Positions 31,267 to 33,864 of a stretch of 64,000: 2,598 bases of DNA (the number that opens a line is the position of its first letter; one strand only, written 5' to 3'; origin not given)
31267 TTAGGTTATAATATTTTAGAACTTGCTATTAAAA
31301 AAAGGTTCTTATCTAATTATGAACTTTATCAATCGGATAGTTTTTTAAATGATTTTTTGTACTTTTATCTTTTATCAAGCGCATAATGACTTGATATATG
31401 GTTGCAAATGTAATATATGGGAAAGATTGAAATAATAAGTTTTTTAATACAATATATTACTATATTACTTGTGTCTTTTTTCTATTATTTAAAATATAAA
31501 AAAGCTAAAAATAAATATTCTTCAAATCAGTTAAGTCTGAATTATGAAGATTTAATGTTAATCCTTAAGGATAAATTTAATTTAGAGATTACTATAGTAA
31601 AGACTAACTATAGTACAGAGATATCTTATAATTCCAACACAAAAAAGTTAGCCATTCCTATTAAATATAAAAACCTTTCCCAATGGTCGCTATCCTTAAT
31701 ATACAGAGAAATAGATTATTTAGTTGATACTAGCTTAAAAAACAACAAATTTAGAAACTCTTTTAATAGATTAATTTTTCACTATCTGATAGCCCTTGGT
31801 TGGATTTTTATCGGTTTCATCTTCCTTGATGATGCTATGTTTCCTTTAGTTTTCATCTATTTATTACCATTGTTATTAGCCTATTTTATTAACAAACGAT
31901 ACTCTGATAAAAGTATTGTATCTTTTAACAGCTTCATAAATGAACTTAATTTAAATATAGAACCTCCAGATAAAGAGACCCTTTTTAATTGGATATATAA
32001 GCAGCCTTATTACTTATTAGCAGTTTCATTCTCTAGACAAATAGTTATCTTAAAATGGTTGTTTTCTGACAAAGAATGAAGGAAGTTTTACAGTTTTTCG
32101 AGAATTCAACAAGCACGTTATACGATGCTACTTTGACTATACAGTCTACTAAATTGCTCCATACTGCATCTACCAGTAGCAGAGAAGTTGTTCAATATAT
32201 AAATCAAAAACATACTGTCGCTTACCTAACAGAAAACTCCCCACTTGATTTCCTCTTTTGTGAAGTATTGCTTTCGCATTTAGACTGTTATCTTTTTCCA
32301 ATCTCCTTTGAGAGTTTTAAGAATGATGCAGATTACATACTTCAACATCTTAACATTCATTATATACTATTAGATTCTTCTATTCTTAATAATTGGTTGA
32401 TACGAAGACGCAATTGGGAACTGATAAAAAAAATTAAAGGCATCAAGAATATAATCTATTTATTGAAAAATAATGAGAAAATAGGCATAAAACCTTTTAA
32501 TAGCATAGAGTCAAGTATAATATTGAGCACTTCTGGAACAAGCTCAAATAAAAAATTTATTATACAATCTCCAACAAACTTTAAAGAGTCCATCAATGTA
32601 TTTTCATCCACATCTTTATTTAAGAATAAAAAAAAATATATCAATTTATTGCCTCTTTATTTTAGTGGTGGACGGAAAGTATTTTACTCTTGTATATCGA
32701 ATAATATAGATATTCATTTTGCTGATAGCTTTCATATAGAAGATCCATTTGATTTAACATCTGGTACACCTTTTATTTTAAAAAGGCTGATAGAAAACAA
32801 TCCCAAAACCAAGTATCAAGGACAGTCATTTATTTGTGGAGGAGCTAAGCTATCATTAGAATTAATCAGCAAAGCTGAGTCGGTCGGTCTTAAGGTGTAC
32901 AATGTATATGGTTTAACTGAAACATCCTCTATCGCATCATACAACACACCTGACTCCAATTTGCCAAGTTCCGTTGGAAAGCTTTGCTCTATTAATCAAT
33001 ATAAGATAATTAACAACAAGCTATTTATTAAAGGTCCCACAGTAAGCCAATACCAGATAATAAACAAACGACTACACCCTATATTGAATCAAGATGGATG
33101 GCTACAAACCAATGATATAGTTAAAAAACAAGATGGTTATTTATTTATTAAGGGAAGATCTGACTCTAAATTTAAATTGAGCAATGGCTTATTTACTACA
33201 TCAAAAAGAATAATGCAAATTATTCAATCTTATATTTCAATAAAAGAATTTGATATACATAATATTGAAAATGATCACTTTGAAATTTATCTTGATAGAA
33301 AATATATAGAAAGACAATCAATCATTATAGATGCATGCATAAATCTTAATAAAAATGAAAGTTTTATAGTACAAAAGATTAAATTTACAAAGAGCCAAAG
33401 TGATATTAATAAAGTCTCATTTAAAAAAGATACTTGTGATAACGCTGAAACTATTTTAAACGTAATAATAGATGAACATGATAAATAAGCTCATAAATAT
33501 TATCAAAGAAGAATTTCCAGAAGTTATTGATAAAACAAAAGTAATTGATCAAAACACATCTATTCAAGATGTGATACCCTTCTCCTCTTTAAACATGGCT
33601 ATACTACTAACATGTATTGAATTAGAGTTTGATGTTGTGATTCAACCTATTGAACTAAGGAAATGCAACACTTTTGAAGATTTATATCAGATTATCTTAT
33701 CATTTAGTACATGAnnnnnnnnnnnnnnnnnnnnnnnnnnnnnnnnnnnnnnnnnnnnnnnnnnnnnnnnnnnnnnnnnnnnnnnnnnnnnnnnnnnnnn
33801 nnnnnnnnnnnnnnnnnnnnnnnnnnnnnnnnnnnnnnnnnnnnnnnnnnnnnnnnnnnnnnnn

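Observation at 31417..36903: Eight-gene translationally coupled operon: pseudo-peptidase, acyl-AMP ligase, ACP, KAS III, GT2, diheme cytochrome c, GNAT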

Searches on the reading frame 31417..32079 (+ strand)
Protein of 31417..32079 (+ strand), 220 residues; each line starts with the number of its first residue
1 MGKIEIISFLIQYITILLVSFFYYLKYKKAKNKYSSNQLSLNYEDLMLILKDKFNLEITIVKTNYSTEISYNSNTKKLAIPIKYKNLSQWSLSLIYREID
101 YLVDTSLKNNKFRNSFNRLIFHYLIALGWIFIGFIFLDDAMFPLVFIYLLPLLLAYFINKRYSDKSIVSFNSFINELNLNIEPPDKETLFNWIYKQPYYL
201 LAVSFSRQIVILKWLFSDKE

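Call 3: search_protein_families(library=pfam, proteins=[window:31417-32079:+], max_evalue=0.01)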
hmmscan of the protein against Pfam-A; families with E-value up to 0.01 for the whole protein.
window:31417-32079:+ (220 aa): 0 families

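Call 4: search_protein_families(library=ncbifam, proteins=[window:31417-32079:+], max_evalue=0.01)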
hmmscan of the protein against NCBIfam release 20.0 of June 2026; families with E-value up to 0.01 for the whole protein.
window:31417-32079:+ (220 aa): 0 families

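Call 40: search_protein_families(library=pfam, proteins=[window:31417-32076:+], max_evalue=10)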
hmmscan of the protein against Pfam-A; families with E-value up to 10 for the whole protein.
window:31417-32076:+ (220 aa): 0 families

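Call 54: predict_structure(protein=window:31417-32076:+)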
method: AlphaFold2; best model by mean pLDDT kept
length: 220 residues; sequences in the alignment: 1
mean_pLDDT: 44.4   pTM: 0.28
mean pLDDT of the five models: 44.4, 43.1, 41.9, 41.9, 41.9
residues with pLDDT >= 90: 0; 70-90: 2; 50-70: 57; < 50: 161
segments of 3 or more residues with pLDDT < 50: 26-118, 157-184, 186-220
pLDDT, mean of each block of 10 residues (from residue 1): 58 53 48 34 45 39 34 36 39 42 38 43 60 63 57 51 38 37 43 38 39 38
secondary structure, 60 per line:
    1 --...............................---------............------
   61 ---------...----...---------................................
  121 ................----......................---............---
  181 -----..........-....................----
elements in order: H3-33 H43-54 E70-72 E77-79 H89-136 H141-162 H166-177 H186-195 H197-216

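Call 62: search_solved_structures(query=A3, max_evalue=10)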
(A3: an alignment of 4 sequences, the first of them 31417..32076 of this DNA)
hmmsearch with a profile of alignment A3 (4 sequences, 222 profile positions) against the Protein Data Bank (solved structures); distinct sequences matched with E-value up to 10: 2.
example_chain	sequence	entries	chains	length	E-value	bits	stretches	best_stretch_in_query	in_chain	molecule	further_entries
8ikl_R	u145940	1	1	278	0.7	13.2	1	89-155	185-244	Adhesion G protein-coupled receptor E5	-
7ydh_R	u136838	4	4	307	0.72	13.2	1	89-155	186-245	Adhesion G protein-coupled receptor E5 subunit beta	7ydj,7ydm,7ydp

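Call 69: search_protein_representatives(protein=window:31417-32076:+)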
Query: 220 residues. Proteins with E-value up to 0.001 (for the whole library): 3; up to 1e-10: 3; up to 1e-30: 2. The best 3 are listed.
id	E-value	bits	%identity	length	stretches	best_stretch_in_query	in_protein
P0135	5.0e-134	461.3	100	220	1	1-220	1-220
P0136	4.8e-41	157.4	39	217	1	5-217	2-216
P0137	2.2e-13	67.0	25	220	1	7-218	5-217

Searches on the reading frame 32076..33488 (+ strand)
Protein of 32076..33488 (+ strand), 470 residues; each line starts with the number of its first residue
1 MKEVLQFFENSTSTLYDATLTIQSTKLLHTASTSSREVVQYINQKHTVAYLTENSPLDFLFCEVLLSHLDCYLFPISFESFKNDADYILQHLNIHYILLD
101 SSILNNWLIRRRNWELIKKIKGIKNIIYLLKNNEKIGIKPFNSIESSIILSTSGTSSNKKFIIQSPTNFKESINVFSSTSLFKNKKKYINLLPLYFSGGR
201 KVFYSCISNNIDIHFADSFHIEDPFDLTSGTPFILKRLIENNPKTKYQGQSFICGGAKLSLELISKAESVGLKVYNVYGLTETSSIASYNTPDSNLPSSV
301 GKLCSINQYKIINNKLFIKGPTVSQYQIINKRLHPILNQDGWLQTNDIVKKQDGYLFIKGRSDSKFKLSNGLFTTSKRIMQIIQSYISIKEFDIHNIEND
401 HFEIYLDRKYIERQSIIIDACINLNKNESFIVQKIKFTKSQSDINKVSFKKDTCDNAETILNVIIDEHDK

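Call 3: search_protein_families(library=pfam, proteins=[window:32076-33488:+], max_evalue=0.01)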
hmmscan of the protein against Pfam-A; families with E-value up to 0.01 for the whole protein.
window:32076-33488:+ (470 aa): 1 family
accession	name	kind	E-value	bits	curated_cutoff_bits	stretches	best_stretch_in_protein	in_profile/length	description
PF00501.34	AMP-binding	-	1.2e-15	57.7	29.9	1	147-315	165-359/384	AMP-binding enzyme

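Call 4: search_protein_families(library=ncbifam, proteins=[window:32076-33488:+], max_evalue=0.01)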
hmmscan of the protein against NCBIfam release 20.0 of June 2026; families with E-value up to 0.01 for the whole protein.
window:32076-33488:+ (470 aa): 31 families (the best 25 are shown)
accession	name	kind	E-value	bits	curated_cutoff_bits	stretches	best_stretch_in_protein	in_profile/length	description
TIGR01923.1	menE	equivalog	1.4e-33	116.4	330.15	1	39-402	18-387/442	o-succinylbenzoate--CoA ligase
NF006539.0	PRK09029.1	equivalog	6.6e-30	104.3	494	1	37-402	45-392/458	o-succinylbenzoate--CoA ligase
NF004837.0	PRK06187.1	subfamily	3.2e-17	62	476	1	42-390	55-449/531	long-chain-fatty-acid--CoA ligase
NF002966.0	PRK03640.1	equivalog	7e-17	61.2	556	1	25-401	31-420/483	o-succinylbenzoate--CoA ligase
NF005307.0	PRK06839.1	equivalog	3.8e-15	55.5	748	1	43-397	51-427/496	o-succinylbenzoate--CoA ligase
NF005291.0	PRK06814.1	equivalog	2.1e-14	52.4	1349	1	268-364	929-1034/1140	acyl-[ACP]--phospholipid O-acyltransferase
NF005660.0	PRK07445.1-2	equivalog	4e-13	48.9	525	1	105-366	32-296/397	O-succinylbenzoic acid--CoA ligase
NF005714.0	PRK07529.1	subfamily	1.3e-10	40.3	632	1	250-362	341-475/640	acyl-CoA synthetase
NF038343.1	ligase_FadD11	exception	5.5e-10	38.3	950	1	253-361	333-444/585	fatty acid--CoA ligase FadD11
NF005877.1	PRK07824.1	equivalog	7.2e-10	38.5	345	1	251-398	162-297/362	o-succinylbenzoate--CoA ligase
NF005702.0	PRK07514.1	subfamily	1.5e-08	33.4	558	1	146-391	159-428/506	malonyl-CoA synthase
NF058661.1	cispen_AMP_AmcH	equivalog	2.1e-07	29.8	370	1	228-399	222-405/458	adenylate-forming 2-oxoglutaryl-ACP ligase AmcH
NF004229.0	PRK05677.1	subfamily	2.1e-07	29.8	879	1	254-363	333-456/563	long-chain-fatty-acid--CoA ligase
TIGR01733.1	AA-adenyl-dom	subfamily_domain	1e-06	27.8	317.4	1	192-314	180-309/409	amino acid adenylation domain-containing protein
NF004758.0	PRK06087.1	equivalog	2.7e-06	26.1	736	1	230-290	284-346/548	medium-chain fatty-acid--CoA ligase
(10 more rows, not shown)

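Call 71: search_solved_structures(query=window:32076-33485:+, max_evalue=0.001)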
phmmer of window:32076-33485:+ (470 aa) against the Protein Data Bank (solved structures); distinct sequences matched with E-value up to 0.001: 11.
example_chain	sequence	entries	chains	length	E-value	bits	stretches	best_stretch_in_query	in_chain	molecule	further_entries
3ipl_A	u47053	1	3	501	7e-12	48.3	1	140-362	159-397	2-succinylbenzoate--CoA ligase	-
5c5h_A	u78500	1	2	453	1.1e-11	47.6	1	182-390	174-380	2-succinylbenzoate--CoA ligase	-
6nj0_A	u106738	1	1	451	1.5e-11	47.3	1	182-390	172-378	2-succinylbenzoate--CoA ligase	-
5x8f_A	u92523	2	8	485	5.3e-09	38.8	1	131-398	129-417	2-succinylbenzoate--CoA ligase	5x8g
5buq_A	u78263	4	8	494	5.6e-09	38.7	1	131-398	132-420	2-succinylbenzoate--CoA ligase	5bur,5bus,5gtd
4m46_A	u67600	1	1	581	0.00015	24.1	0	254-368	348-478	Luciferase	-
6aaa_A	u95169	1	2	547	0.00016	24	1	254-368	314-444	Blue-shifted Luciferase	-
3qya_A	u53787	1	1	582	0.00021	23.7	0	255-368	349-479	Luciferase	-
5ie0_A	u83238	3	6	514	0.00035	22.9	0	240-362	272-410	Oxalate--CoA ligase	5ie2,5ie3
1ult_A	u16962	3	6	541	0.00074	21.9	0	228-298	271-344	long chain fatty acid-CoA ligase | long-chain-fatty-acid-CoA synthetase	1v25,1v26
6q2m_A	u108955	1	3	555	0.00092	21.6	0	253-369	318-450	Luciferin 4-monooxygenase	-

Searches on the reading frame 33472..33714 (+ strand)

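Call 3: search_protein_families(library=pfam, proteins=[window:33472-33714:+], max_evalue=0.01)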
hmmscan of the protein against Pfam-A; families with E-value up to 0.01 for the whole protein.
window:33472-33714:+ (80 aa): 1 family
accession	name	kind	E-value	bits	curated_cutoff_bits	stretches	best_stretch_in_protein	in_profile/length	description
PF00550.31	PP-binding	-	0.0023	18.6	20.8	0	11-74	3-66/67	Phosphopantetheine attachment site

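Call 4: search_protein_families(library=ncbifam, proteins=[window:33472-33714:+], max_evalue=0.01)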
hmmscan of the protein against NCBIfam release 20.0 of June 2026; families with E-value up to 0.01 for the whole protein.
window:33472-33714:+ (80 aa): 2 families
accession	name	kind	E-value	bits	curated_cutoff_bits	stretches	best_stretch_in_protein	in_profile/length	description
NF002148.0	PRK00982.1-2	subfamily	0.0012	18.6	71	1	2-76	4-75/79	acyl carrier protein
NF004533.0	PRK05883.1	equivalog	0.0051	16.6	72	1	5-75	26-93/100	acyl carrier protein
